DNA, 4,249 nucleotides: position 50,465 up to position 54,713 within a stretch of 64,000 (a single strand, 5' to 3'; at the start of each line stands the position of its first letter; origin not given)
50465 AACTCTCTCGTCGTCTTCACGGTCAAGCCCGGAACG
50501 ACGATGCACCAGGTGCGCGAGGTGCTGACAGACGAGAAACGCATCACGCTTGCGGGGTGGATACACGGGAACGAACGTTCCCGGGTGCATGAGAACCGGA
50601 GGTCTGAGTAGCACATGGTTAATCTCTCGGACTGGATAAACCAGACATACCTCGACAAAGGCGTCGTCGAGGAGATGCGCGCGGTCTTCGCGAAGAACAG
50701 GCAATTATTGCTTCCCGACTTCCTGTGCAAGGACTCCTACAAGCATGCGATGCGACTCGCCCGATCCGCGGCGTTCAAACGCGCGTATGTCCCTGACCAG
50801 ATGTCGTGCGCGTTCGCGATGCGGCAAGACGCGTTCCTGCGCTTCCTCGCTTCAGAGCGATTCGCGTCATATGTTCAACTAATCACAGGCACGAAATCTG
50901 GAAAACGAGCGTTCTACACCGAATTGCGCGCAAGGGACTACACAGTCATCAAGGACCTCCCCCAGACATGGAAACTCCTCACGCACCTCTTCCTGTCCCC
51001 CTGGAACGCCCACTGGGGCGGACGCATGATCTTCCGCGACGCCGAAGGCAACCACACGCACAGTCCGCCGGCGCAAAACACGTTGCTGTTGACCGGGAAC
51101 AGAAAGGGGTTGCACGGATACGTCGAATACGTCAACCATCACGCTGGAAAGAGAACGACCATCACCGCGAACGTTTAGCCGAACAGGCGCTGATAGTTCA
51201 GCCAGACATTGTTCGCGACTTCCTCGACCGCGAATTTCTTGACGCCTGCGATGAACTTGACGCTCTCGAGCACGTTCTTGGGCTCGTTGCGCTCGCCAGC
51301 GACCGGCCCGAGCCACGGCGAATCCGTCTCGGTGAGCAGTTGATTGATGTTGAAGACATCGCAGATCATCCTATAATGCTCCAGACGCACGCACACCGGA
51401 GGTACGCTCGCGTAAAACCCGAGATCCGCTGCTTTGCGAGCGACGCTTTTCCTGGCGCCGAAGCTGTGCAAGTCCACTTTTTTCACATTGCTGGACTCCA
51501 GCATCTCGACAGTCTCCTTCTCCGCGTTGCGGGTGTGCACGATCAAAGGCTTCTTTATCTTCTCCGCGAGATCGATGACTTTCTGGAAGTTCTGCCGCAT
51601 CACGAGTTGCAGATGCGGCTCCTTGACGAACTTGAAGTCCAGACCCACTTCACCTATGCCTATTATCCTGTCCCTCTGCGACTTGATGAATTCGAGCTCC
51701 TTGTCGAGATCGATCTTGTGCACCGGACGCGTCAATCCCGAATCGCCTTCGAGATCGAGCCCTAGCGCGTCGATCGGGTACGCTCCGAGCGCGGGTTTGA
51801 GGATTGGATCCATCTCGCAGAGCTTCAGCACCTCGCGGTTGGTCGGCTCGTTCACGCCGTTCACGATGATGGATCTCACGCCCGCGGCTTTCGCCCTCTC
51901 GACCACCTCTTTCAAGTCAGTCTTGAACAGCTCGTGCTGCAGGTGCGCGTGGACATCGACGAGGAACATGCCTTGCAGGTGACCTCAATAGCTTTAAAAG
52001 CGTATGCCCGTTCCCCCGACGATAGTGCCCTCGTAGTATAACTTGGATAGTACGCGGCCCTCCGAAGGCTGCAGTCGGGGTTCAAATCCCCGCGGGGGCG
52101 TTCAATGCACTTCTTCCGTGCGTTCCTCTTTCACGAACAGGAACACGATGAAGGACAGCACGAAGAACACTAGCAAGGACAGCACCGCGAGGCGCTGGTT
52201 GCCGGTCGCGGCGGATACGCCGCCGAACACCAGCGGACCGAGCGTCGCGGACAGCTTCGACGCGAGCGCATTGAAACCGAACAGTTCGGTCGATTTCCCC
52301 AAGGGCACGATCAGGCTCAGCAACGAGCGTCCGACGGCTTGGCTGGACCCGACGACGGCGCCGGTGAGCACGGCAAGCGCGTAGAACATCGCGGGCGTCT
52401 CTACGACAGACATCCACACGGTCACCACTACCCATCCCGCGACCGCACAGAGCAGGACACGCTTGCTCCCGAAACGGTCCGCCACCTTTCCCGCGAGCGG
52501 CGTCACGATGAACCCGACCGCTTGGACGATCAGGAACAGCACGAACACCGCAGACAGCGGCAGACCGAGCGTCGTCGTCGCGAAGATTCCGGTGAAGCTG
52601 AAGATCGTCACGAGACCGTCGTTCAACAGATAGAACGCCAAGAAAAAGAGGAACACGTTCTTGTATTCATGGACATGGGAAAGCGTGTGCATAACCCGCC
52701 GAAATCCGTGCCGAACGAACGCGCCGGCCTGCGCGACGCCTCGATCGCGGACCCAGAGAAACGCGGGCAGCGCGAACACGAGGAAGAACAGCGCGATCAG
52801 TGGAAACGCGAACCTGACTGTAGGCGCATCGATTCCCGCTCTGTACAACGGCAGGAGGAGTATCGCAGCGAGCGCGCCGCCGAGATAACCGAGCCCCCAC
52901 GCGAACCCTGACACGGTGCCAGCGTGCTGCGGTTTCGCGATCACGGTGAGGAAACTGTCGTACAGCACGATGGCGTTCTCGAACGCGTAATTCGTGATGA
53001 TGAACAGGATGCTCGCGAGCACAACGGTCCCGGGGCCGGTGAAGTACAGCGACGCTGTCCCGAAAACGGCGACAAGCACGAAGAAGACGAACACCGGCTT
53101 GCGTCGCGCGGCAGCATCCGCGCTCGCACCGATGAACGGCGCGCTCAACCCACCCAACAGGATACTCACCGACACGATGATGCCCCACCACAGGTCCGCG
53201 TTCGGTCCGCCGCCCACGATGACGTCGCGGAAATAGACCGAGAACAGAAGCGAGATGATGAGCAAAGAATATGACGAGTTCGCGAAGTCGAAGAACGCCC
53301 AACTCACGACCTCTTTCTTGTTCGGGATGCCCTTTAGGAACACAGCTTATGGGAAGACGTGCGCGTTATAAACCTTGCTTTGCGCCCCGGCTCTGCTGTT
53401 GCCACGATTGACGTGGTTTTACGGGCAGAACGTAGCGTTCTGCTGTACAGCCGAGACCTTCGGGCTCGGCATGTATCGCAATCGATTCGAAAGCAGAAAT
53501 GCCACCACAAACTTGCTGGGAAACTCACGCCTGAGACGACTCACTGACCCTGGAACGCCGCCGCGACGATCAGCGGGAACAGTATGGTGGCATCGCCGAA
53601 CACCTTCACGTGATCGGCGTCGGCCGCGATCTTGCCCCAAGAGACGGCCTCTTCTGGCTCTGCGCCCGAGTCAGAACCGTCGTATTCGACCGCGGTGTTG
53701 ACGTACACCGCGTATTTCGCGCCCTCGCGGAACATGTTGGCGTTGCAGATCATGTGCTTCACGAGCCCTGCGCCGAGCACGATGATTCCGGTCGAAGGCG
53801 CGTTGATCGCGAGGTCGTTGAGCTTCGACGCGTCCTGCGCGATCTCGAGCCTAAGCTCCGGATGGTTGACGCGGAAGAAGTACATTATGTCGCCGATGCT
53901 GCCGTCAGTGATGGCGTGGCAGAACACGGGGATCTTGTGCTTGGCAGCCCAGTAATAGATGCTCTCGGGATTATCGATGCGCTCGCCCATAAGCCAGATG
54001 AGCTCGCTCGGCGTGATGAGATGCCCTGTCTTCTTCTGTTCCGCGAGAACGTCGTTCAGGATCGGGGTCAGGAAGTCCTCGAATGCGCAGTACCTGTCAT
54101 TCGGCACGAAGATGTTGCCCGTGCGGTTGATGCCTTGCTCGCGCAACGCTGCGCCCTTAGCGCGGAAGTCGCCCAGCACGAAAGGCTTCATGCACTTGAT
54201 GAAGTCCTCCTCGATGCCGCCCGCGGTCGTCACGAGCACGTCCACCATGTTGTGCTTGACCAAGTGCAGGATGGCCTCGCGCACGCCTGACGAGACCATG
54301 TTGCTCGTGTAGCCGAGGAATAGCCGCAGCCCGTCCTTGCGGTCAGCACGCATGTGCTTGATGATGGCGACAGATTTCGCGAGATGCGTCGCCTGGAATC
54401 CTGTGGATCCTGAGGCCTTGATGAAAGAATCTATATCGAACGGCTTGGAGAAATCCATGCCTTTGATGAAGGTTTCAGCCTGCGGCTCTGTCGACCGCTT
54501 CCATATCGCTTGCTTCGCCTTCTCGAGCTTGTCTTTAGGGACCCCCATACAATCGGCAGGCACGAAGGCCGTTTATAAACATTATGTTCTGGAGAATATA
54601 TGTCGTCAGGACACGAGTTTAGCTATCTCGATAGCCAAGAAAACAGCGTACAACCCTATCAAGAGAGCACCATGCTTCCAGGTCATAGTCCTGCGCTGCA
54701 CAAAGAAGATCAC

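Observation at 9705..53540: All family copies share one strand orientation and each abuts a gene's 3' end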

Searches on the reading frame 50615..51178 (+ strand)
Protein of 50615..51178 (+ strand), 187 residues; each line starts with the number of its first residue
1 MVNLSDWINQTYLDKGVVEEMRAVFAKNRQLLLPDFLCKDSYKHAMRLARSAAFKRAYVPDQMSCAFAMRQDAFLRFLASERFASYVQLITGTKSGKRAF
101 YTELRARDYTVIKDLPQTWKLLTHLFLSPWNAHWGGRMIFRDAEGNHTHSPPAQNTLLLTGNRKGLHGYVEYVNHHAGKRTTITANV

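Call 70: search_protein_families(library=pfam, proteins=[window:50615-51178:+], max_evalue=0.001)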
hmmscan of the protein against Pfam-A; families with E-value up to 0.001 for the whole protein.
window:50615-51178:+ (187 aa): 1 family
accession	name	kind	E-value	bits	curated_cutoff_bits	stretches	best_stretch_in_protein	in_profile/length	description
PF10637.15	Ofd1_CTDD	-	6.1e-10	39.4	27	1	3-49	5-51/255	Oxoglutarate and iron-dependent oxygenase degradation C-term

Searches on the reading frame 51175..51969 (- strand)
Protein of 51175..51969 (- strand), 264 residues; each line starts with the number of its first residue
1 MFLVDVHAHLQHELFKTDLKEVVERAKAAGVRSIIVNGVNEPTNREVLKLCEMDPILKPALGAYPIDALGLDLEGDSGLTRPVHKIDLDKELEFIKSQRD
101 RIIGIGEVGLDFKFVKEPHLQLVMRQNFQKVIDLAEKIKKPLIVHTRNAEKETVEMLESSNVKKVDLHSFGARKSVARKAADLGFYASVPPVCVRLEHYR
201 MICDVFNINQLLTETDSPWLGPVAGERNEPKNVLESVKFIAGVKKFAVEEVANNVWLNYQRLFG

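Call 70: search_protein_families(library=pfam, proteins=[window:51175-51969:-], max_evalue=0.001)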
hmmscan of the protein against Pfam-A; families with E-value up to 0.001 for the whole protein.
window:51175-51969:- (264 aa): 1 family
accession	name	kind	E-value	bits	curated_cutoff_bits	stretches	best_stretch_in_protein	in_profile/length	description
PF01026.27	TatD_DNase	-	2.1e-53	181.7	27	1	4-264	1-253/253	TatD related DNase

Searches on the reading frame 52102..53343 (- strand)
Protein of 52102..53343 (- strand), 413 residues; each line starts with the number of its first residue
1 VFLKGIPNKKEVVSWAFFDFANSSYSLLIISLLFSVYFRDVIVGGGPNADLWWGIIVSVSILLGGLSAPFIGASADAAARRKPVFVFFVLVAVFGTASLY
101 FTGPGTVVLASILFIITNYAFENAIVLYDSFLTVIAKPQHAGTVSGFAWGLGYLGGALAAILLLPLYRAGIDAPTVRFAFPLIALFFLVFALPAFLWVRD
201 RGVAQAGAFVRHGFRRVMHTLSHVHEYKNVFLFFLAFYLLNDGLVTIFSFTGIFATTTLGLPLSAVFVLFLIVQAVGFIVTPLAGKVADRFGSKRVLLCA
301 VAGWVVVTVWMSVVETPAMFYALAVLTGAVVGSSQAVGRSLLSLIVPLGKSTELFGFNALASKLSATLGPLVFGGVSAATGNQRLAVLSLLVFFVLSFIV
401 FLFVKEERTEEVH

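Call 22: search_protein_families(library=pfam, proteins=[window:52102-53343:-])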
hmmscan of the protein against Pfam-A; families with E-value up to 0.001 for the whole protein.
window:52102-53343:- (413 aa): 3 families
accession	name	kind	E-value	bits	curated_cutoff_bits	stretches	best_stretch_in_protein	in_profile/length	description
PF11700.14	ATG22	-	6e-51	174.1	24.1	1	56-409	76-477/482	Vacuole effluxer Atg22 like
PF07690.21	MFS_1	-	1.3e-20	74.1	33.4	2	272-409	40-178/347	Major Facilitator Superfamily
PF12832.13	MFS_1_like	-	0.00047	19.7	25.2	0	54-354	37-338/373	MFS_1 like family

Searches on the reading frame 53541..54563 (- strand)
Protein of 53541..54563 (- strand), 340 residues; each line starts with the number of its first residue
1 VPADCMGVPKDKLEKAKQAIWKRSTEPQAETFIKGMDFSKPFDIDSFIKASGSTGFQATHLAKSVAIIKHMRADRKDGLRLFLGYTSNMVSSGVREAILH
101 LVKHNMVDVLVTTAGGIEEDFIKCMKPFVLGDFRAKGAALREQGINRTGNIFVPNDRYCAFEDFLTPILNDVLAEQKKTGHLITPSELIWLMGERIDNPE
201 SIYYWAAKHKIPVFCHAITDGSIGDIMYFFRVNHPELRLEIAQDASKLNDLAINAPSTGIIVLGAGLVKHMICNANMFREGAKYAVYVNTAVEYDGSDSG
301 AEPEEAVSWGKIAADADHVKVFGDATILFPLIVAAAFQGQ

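Call 22: search_protein_families(library=pfam, proteins=[window:53541-54563:-])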
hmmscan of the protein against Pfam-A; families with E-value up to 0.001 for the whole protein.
window:53541-54563:- (340 aa): 1 family
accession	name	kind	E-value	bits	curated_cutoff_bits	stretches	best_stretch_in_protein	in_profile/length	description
PF01916.23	DS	-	3.3e-113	378.2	27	1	48-335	3-287/288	Deoxyhypusine synthase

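Call 54: find_homologous_proteins(query=window:53541-54548:-, max_evalue=1e-120)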
Query window:53541-54548:- (335 aa): 172 proteins with E <= 1e-120 among 8000 candidates; the best 120 are listed.
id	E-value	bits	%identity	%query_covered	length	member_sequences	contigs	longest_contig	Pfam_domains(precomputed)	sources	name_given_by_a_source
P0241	7.4e-224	760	100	100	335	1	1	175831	PF01916.24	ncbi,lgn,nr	ncbi:deoxyhypusine synthase [Candidatus Woesearchaeota archaeon]|nr:deoxyhypusine synthase [Candidat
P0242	4.6e-211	718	95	99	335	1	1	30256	PF01916.24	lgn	-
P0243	1.2e-177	608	79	99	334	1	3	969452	PF01916.24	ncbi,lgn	-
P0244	4.3e-174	597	77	99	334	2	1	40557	PF01916.24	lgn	-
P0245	7.3e-174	596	79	99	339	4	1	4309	PF01916.24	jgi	jgi:deoxyhypusine synthase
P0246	3.9e-171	587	76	99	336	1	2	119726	PF01916.24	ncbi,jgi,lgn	jgi:deoxyhypusine synthase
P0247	2.2e-168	578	76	98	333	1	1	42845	PF01916.24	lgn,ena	-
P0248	3.4e-165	567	75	99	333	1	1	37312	PF01916.24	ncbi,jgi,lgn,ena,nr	ncbi:MAG TPA: deoxyhypusine synthase [Candidatus Binatia bacterium]|nr:deoxyhypusine synthase [Candi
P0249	6.3e-164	563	73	97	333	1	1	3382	PF01916.24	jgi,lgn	jgi:deoxyhypusine synthase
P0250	2.0e-161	555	73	96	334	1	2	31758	PF01916.24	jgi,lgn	jgi:deoxyhypusine synthase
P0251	9.5e-160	550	72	98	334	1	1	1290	PF01916.24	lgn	-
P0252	1.4e-159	549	73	97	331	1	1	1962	PF01916.24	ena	-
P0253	5.8e-158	544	73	98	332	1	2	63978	PF01916.24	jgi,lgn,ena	-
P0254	1.3e-151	523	68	99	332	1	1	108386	PF01916.24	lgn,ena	-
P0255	4.3e-150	518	68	99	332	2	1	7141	PF01916.24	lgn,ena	-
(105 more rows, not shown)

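Call 55: find_encoding_contigs(protein=P0242, flank=10000, max_places=3)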
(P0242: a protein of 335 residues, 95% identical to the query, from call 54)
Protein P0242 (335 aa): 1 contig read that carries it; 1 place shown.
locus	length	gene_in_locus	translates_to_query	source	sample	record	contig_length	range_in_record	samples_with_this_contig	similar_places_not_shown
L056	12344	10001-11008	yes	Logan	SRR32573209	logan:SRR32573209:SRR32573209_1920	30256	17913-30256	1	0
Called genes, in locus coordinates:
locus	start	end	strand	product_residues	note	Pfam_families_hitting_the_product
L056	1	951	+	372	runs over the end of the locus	PF13528:Glyco_trans_1_3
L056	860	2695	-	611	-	PF02934:GatB_N, PF02938:GAD, PF02637:GatB_Yqey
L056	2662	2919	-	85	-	PF04457:MJ1316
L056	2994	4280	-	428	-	PF18195:GatD_N, PF00710:Asparaginase, PF17763:Asparaginase_C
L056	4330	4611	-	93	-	PF13145:Rotamase_2, PF13616:Rotamase_3, PF00639:Rotamase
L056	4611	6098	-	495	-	-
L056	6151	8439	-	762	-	PF02359:CDC48_N, PF02933:CDC48_2, PF05496:RuvB_N (weak), PF13191:AAA_16 (weak), PF00004:AAA, PF17862:AAA_lid_3, PF00004:AAA, PF17862:AAA_lid_3, +28 more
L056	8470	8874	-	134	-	-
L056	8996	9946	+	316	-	PF01699:Na_Ca_ex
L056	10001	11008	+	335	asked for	PF01916:DS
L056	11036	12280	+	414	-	PF07690:MFS_1 (weak), PF12832:MFS_1_like (weak), PF11700:ATG22, PF13347:MFS_2 (weak), PF07690:MFS_1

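Call 80: find_encoding_contigs(protein=P0247, flank=10000, max_places=2)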
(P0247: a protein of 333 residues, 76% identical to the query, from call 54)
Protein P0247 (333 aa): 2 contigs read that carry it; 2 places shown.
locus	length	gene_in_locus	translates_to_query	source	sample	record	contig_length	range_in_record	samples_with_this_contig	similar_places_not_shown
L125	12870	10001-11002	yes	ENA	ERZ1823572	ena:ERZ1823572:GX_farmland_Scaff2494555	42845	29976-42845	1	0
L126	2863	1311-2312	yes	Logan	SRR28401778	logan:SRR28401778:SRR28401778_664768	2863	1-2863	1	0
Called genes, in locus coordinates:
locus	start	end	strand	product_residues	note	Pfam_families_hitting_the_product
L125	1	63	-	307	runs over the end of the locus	PF01142:TruD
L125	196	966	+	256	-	PF02230:Abhydrolase_2 (faint), PF12146:Hydrolase_4, PF00561:Abhydrolase_1, PF12697:Abhydrolase_6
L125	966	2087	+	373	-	PF13528:Glyco_trans_1_3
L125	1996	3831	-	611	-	PF02934:GatB_N, PF02938:GAD, PF02637:GatB_Yqey (weak)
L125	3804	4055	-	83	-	PF04457:MJ1316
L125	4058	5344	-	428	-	PF18195:GatD_N, PF00710:Asparaginase, PF17763:Asparaginase_C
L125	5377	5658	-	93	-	PF13145:Rotamase_2, PF13616:Rotamase_3, PF00639:Rotamase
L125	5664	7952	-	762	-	PF02359:CDC48_N, PF02933:CDC48_2, PF05496:RuvB_N (weak), PF13191:AAA_16 (weak), PF00004:AAA, PF17862:AAA_lid_3, PF00004:AAA, PF17862:AAA_lid_3, +30 more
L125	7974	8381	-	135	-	-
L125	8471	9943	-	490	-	PF00310:GATase_2 (faint), PF13522:GATase_6, PF13537:GATase_7, PF00156:Pribosyltran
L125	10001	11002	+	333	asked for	PF01916:DS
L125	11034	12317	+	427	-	PF07690:MFS_1 (weak), PF12832:MFS_1_like, PF11700:ATG22, PF07690:MFS_1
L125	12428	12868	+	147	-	?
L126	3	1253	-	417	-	?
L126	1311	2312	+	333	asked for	PF01916:DS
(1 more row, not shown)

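Call 88: find_encoding_contigs(protein=P0241, flank=10000, max_places=3)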
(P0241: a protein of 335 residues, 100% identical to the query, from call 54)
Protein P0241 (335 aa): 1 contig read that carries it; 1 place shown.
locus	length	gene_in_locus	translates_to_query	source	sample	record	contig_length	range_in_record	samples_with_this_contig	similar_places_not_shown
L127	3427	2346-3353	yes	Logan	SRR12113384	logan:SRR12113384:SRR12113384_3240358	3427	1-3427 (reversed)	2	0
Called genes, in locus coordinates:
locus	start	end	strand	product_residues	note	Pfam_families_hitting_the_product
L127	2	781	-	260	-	?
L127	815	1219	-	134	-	-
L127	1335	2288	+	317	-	PF01699:Na_Ca_ex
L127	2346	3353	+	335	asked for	PF01916:DS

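Call 89: list_cluster_members(proteins=[P0241])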
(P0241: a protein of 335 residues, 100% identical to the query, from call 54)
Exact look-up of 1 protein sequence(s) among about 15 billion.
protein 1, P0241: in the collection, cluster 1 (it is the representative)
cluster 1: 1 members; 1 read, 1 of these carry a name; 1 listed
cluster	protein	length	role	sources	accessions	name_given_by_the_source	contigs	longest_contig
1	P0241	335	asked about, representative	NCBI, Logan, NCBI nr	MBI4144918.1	deoxyhypusine synthase [Candidatus Woesearchaeota archaeon]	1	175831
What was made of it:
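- On PATE (IS200/IS605-derived): The rest of the genome (the contig of 175,831 bp carrying MBI4144918.1, call 89) could not be fetched.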
